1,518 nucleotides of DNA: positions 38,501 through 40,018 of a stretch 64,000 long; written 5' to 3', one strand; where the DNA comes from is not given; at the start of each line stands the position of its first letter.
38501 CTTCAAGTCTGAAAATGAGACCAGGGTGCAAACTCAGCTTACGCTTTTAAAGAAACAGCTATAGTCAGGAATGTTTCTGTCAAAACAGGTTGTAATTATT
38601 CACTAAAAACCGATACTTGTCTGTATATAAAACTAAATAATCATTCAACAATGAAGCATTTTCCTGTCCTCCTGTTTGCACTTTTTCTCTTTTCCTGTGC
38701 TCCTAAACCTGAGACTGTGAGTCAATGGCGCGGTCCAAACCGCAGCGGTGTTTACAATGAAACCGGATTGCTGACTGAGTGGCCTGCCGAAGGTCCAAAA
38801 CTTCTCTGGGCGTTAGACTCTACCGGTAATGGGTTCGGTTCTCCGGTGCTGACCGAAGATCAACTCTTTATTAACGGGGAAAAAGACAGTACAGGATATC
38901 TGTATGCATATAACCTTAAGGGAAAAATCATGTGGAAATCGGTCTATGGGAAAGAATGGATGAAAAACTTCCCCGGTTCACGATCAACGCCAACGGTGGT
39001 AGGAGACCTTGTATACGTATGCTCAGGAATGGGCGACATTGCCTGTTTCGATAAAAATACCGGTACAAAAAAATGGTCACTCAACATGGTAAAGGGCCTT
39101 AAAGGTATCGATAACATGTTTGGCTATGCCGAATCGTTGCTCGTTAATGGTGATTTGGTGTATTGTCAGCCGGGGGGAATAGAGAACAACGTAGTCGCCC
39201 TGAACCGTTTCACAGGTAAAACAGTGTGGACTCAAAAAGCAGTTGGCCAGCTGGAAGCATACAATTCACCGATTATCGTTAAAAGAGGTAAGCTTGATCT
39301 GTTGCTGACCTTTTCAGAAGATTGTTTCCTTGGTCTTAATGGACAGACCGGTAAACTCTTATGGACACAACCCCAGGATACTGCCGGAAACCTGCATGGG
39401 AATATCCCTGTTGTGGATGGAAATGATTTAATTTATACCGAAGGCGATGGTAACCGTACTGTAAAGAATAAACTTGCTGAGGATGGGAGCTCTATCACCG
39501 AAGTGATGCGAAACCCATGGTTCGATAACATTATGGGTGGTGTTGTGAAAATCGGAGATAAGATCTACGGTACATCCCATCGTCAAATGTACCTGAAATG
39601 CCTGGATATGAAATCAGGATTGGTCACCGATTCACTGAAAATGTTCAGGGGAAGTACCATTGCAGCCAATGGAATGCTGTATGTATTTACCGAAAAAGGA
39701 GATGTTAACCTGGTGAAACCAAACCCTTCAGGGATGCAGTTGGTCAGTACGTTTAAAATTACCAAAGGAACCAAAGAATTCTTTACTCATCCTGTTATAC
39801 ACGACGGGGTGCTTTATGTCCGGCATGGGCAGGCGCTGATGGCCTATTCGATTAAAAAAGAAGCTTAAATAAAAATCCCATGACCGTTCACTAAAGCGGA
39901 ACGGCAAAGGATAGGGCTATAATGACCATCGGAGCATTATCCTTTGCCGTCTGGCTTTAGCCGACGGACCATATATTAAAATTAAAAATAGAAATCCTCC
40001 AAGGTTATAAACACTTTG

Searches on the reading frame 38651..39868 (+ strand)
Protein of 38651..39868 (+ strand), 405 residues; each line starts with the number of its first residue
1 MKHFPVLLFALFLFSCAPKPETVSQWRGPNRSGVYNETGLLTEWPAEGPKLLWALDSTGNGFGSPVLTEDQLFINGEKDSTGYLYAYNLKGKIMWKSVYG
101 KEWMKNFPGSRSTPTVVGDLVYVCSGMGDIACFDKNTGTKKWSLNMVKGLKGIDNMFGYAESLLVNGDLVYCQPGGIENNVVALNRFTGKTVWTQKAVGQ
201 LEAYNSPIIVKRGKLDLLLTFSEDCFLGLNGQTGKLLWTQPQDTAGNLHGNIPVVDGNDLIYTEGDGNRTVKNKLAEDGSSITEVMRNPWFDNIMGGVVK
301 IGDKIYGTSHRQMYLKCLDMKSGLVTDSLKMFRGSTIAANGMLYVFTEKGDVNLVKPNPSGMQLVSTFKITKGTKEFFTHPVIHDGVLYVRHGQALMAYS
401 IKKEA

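Call 83: search_protein_families(library=pfam, proteins=[window:38651-39868:+], max_evalue=0.00001)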
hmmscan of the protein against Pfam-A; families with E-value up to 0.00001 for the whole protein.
window:38651-39868:+ (405 aa): 3 families
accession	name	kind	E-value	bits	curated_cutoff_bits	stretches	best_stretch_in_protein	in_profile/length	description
PF13360.13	PQQ_2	-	2.6e-24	86.6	27.6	1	82-324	3-228/233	Outer membrane protein assembly factor BamB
PF13570.13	Beta-prop_ACSF4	-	1.6e-12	47.9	133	1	117-390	60-317/329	Beta-alanine-activating enzyme, beta-propeller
PF01011.28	PQQ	-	1.4e-08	34.4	26.7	0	109-146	48-85/595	Glucose/ethanol/alcohol dehydrogenase, beta-propeller domain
